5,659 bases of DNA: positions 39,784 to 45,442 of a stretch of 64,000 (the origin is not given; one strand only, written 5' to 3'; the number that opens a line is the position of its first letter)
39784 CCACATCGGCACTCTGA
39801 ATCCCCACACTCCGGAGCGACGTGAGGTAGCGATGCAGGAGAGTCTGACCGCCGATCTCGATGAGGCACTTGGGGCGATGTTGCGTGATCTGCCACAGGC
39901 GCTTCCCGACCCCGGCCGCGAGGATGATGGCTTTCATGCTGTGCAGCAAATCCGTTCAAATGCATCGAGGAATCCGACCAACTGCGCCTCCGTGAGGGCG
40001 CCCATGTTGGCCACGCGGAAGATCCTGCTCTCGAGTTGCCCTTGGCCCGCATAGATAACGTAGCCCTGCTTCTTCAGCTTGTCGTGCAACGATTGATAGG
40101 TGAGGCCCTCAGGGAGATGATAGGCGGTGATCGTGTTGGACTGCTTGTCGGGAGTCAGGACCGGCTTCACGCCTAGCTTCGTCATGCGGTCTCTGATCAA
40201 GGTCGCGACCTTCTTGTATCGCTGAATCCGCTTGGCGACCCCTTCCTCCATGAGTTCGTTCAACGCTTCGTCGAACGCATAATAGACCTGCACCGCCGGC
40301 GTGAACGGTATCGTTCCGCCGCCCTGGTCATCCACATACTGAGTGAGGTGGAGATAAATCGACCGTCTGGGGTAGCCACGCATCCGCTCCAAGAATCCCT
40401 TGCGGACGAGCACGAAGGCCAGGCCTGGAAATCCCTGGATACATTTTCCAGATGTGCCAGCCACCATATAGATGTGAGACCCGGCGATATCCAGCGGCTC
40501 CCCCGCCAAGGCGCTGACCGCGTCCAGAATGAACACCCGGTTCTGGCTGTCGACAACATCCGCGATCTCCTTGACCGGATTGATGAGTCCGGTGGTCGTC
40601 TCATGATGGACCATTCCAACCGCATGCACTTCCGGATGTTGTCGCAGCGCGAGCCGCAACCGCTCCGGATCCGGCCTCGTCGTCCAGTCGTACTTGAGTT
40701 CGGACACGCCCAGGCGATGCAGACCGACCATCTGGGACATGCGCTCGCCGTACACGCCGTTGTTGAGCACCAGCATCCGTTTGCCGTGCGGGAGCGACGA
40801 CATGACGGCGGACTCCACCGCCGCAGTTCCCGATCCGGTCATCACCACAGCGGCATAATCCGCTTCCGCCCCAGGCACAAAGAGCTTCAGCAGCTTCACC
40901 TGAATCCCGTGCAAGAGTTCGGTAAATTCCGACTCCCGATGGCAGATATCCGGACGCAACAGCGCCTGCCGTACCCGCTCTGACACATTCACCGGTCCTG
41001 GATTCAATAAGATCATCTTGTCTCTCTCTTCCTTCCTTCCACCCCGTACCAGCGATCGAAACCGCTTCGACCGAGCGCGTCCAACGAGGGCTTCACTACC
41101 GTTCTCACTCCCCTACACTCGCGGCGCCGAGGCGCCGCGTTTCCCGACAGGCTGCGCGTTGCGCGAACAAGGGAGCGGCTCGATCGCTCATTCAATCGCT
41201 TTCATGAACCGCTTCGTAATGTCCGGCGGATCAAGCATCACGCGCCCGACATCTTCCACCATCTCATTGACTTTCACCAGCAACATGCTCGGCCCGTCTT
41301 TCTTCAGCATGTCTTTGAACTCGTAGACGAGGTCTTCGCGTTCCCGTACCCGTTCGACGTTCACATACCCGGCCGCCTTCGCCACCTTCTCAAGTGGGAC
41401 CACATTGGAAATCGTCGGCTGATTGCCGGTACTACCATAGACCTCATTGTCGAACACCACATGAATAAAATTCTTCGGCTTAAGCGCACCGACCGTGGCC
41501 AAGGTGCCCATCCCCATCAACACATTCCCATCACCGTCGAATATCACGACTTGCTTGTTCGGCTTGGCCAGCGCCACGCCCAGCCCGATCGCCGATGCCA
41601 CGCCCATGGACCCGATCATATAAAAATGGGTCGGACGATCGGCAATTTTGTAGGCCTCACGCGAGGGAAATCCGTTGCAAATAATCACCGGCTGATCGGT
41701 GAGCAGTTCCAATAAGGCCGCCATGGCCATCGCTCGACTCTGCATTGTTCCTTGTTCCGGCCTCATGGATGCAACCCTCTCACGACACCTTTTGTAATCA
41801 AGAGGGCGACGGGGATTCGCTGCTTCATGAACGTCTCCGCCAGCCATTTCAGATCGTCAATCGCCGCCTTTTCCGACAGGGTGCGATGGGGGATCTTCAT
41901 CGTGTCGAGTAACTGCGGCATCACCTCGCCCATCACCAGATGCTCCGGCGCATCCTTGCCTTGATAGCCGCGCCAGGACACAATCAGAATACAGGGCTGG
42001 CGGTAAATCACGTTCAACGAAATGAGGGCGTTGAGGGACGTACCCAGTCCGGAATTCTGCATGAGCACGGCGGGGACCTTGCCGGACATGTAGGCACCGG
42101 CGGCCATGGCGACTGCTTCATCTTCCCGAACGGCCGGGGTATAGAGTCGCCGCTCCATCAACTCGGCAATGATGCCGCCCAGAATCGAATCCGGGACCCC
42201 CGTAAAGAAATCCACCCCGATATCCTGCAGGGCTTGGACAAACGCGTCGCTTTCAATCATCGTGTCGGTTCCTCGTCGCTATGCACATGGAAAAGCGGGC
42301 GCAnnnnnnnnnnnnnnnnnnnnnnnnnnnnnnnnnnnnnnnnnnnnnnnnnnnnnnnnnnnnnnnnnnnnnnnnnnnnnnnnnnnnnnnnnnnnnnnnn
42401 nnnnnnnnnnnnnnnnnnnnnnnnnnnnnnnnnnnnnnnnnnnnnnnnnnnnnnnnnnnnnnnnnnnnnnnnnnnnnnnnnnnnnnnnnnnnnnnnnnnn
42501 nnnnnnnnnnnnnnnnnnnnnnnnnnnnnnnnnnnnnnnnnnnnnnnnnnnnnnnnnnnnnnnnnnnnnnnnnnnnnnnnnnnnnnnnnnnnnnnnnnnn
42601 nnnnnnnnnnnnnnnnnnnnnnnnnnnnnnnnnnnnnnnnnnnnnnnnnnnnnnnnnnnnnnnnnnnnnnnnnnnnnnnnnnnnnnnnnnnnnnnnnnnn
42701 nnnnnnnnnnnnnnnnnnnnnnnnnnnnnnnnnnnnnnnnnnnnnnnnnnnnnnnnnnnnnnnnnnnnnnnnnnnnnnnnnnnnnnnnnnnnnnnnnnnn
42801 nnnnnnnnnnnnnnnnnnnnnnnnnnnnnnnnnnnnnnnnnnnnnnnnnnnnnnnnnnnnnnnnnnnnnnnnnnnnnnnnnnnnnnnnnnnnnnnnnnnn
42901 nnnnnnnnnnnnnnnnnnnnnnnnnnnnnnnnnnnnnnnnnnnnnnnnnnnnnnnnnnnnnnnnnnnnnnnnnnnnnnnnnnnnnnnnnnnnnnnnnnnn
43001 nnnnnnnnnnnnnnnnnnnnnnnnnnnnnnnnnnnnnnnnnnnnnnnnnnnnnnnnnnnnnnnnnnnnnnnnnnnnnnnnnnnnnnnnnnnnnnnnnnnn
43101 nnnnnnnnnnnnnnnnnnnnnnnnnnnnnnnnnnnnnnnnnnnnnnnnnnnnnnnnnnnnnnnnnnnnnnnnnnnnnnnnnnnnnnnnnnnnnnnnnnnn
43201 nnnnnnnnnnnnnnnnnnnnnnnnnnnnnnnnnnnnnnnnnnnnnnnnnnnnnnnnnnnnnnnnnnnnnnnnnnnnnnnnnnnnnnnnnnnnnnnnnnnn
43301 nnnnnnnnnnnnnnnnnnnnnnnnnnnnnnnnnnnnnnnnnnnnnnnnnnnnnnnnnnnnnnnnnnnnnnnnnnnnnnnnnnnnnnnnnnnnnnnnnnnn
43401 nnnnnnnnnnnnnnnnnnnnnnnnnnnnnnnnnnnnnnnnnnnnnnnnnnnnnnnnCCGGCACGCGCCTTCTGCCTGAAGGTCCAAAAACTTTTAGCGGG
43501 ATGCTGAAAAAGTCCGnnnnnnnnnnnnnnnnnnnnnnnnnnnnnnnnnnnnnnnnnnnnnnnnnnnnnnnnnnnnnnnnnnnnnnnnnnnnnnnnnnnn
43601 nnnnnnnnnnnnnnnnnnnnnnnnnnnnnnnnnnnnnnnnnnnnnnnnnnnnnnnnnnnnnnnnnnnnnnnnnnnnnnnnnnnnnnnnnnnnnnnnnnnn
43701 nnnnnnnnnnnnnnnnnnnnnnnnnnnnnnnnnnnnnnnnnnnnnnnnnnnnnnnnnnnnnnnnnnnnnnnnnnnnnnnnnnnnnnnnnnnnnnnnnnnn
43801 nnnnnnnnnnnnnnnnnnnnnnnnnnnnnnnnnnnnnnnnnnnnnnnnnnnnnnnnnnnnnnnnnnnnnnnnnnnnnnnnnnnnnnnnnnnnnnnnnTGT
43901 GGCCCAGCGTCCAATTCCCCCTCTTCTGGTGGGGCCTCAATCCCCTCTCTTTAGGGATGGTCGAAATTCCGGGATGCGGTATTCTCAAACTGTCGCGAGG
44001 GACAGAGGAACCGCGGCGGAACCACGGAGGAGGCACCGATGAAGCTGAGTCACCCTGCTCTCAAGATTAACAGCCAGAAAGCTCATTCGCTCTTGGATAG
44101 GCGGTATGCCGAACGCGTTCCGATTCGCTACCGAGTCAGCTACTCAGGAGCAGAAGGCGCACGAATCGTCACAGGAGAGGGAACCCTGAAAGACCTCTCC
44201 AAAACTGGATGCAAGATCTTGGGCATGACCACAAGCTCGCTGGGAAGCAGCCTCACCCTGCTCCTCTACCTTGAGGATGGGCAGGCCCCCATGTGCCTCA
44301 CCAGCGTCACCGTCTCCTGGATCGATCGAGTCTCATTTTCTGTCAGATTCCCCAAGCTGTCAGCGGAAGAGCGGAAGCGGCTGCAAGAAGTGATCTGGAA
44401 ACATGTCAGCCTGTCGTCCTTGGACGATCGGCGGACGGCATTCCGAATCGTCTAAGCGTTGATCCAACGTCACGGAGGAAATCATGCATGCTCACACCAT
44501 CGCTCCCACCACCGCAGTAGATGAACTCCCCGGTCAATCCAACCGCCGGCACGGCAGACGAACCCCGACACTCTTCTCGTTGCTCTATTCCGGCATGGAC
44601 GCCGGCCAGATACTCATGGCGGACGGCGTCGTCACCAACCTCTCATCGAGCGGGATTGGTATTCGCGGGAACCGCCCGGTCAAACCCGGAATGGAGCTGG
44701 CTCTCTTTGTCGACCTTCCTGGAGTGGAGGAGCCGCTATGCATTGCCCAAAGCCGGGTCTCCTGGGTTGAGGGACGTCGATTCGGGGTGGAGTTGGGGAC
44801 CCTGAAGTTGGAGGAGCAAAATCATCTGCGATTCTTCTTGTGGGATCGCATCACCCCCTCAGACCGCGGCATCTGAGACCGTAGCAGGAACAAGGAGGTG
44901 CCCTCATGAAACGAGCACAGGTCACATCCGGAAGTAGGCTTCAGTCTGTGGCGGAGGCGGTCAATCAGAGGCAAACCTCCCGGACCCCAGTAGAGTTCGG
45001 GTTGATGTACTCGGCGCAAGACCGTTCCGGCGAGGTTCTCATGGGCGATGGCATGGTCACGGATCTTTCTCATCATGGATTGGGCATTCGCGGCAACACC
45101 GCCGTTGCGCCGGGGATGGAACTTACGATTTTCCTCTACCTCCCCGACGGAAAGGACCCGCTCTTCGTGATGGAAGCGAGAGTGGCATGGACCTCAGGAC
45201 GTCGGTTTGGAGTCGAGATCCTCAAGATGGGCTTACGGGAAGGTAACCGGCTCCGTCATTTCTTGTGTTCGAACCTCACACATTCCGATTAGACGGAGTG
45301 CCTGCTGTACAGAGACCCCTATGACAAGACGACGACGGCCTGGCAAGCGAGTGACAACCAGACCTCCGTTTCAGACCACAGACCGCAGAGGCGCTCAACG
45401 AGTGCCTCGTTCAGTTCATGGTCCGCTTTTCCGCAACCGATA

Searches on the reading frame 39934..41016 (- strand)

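Call 6: search_protein_families(library=pfam, proteins=[window:39934-41016:-], max_evalue=0.01)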
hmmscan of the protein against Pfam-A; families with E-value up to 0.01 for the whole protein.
window:39934-41016:- (360 aa): 3 families
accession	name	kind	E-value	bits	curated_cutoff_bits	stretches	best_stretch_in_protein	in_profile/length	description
PF00266.25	Aminotran_5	-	3.5e-16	59.6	21.5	1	50-325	58-339/371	Aminotransferase class-V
PF00155.27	Aminotran_1_2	-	7e-05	22.6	19.7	1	48-351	59-359/361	Aminotransferase class I and II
PF01053.26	Cys_Met_Meta_PP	-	0.0028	16.7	27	1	55-156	68-161/381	Cys/Met metabolism PLP-dependent enzyme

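Call 10: search_protein_families(library=ncbifam, proteins=[window:39934-41016:-], max_evalue=0.001)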
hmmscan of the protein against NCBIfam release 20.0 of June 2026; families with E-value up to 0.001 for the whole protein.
window:39934-41016:- (360 aa): 15 families
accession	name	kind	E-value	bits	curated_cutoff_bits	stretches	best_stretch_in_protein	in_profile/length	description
TIGR03301.1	PhnW-AepZ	equivalog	1.5e-103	346.9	360.8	1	2-354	1-352/355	2-aminoethylphosphonate aminotransferase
NF010006.0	PRK13479.1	equivalog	7e-81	272.2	296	1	2-355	7-359/369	2-aminoethylphosphonate--pyruvate transaminase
TIGR02326.1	transamin_PhnW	equivalog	4e-78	263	400.8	1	2-354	5-357/363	2-aminoethylphosphonate--pyruvate transaminase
NF046070.1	PyrdoxPyrvTramin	equivalog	5.7e-50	170.2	600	1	2-343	7-349/369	pyridoxamine--pyruvate transaminase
NF045640.1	AspGlyoxATaseBhcA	equivalog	1.8e-41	142.4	650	1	5-350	9-357/395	L-aspartate--glyoxylate aminotransferase BhcA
TIGR03402.1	FeS_nifS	equivalog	1e-09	37.6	530.75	1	54-208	59-214/379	cysteine desulfurase NifS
TIGR01364.1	serC_1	equivalog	1.2e-09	37.6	443.6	1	23-275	35-273/358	phosphoserine transaminase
TIGR04343.1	egtE_PLP_lyase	equivalog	2.5e-08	33.1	400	1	54-213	71-224/370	ergothioneine biosynthesis PLP-dependent enzyme EgtE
NF003764.0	PRK05355.1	equivalog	8.9e-08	31.4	253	1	23-268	38-264/357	3-phosphoserine/phosphohydroxythreonine transaminase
TIGR01977.1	am_tr_V_EF2568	hypoth_equivalog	3.1e-07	29.7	377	1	96-205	106-213/376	cysteine desulfurase family protein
TIGR03235.1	DNA_S_dndA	equivalog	8.2e-07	28.6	480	1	104-211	115-219/353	cysteine desulfurase DndA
TIGR01366.1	serC_3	equivalog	8.5e-06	25.2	401.65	1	125-258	124-256/361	phosphoserine transaminase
TIGR01979.1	sufS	subfamily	1.2e-05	24.4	475.1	1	129-214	159-243/403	SufS family cysteine desulfurase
TIGR03403.1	nifS_epsilon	equivalog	9.9e-05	21.3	587.7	1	132-207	143-217/382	NifS family cysteine desulfurase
NF040779.1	Sec_lyase_SclA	exception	0.00044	19.3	525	1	53-205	60-212/378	selenocysteine lyase SclA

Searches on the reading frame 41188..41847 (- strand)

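Call 6: search_protein_families(library=pfam, proteins=[window:41188-41847:-], max_evalue=0.01)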
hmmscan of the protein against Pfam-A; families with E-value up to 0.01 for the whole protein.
window:41188-41847:- (219 aa): 1 family
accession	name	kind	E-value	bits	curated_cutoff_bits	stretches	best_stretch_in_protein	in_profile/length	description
PF02775.26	TPP_enzyme_C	-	5e-21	75.5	21.9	1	70-189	16-149/151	Thiamine pyrophosphate enzyme, C-terminal TPP binding domain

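Call 10: search_protein_families(library=ncbifam, proteins=[window:41188-41847:-], max_evalue=0.001)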
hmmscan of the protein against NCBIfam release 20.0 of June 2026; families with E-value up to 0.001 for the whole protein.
window:41188-41847:- (219 aa): 38 families (the best 25 are shown)
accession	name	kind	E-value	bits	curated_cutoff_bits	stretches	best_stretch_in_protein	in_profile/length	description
TIGR03846.1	sulfopy_beta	equivalog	5.9e-58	195.8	221.5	1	38-218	1-181/182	sulfopyruvate decarboxylase subunit beta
TIGR03297.1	Ppyr-DeCO2ase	equivalog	1e-54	186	312.5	1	32-216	167-358/360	phosphonopyruvate decarboxylase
NF004813.0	PRK06163.1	equivalog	1.1e-37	129.7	240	1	35-218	13-196/202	hypothetical protein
NF006203.0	PRK08327.1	equivalog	7.5e-10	37.9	456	1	27-141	379-495/571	thiamine pyrophosphate-requiring protein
NF006122.0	PRK08266.1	subfamily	1.8e-09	36.7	571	1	36-196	353-527/543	hypothetical protein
TIGR04377.1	myo_inos_iolD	equivalog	2.6e-09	36.3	715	1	17-142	372-502/616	3D-(3,5/4)-trihydroxycyclohexane-1,2-dione acylhydrolase (decyclizing)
NF005114.0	PRK06546.1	equivalog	3.3e-09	35.8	893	1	76-215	405-545/578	pyruvate dehydrogenase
NF006052.0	PRK08199.1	subfamily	4.7e-08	31.8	539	1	78-139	414-474/559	thiamine pyrophosphate protein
NF006591.0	PRK09124.1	equivalog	1.4e-07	30.2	792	1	76-195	405-531/574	ubiquinone-dependent pyruvate dehydrogenase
NF006016.1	PRK08155.1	equivalog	1.6e-07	30.2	870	1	78-145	408-474/554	acetolactate synthase large subunit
NF005485.1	PRK07092.1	equivalog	2.6e-07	29.8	493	1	26-195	337-520/523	benzoylformate decarboxylase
NF041171.1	Oxoac_fdxbeta_Archa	equivalog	3.6e-07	29.8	423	1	81-147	57-125/296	2-oxoacid:ferredoxin oxidoreductase subunit beta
NF006524.0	PRK08978.1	equivalog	6.8e-07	27.9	738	1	78-195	400-526/548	acetolactate synthase 2 catalytic subunit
NF005760.0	PRK07586.1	equivalog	7.8e-07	28.4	363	1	26-137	328-442/514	acetolactate synthase large subunit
TIGR02177.1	PorB_KorB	subfamily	8.2e-07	28.8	261.9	1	77-149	51-125/286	2-oxoacid:acceptor oxidoreductase, beta subunit, pyruvate/2-ketoisovalerate family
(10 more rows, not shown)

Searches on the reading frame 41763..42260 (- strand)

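Call 6: search_protein_families(library=pfam, proteins=[window:41763-42260:-], max_evalue=0.01)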
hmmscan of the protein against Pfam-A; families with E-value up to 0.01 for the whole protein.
window:41763-42260:- (165 aa): 2 families
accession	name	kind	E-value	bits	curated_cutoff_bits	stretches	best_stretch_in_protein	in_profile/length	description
PF02776.23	TPP_enzyme_N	-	1.8e-10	41.1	26.8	1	4-110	4-107/119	Thiamine pyrophosphate enzyme, N-terminal TPP binding domain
PF02779.29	Transket_pyr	-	0.00013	22.1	27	1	36-108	47-122/174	Transketolase, pyrimidine binding domain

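Call 10: search_protein_families(library=ncbifam, proteins=[window:41763-42260:-], max_evalue=0.001)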
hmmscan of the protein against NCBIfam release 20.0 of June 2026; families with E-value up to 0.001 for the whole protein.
window:41763-42260:- (165 aa): 2 families
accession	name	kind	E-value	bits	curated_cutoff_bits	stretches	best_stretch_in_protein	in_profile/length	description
TIGR03297.1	Ppyr-DeCO2ase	equivalog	7.6e-39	133.7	312.5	1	15-160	1-155/360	phosphonopyruvate decarboxylase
TIGR03845.1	sulfopyru_alph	equivalog_domain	1.1e-33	116.4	147.95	1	5-157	2-157/160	sulfopyruvate decarboxylase subunit alpha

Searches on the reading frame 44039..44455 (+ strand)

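Call 48: search_protein_families(library=pfam, proteins=[window:44039-44455:+], max_evalue=0.1)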
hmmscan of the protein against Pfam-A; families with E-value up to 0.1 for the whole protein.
window:44039-44455:+ (138 aa): 1 family
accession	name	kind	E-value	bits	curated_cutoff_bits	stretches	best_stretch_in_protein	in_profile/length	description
PF07238.19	PilZ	-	1.9e-10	41.4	22.5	1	20-118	1-99/102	PilZ domain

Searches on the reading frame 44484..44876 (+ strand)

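Call 48: search_protein_families(library=pfam, proteins=[window:44484-44876:+], max_evalue=0.1)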
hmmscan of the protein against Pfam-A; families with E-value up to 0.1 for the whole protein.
window:44484-44876:+ (130 aa): 1 family
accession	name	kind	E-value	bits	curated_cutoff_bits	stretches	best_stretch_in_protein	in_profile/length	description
PF07238.19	PilZ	-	1.8e-07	31.9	22.5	1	21-117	3-98/102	PilZ domain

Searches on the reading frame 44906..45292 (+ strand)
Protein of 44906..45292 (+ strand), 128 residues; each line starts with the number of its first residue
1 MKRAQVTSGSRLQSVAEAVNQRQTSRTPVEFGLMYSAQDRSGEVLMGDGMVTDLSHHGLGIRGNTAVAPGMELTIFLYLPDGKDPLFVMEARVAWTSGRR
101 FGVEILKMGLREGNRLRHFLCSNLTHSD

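Call 48: search_protein_families(library=pfam, proteins=[window:44906-45292:+], max_evalue=0.1)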
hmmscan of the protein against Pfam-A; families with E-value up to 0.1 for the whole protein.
window:44906-45292:+ (128 aa): 1 family
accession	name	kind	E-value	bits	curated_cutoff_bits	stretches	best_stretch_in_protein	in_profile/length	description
PF07238.19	PilZ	-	1.9e-11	44.6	22.5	1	21-120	2-100/102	PilZ domain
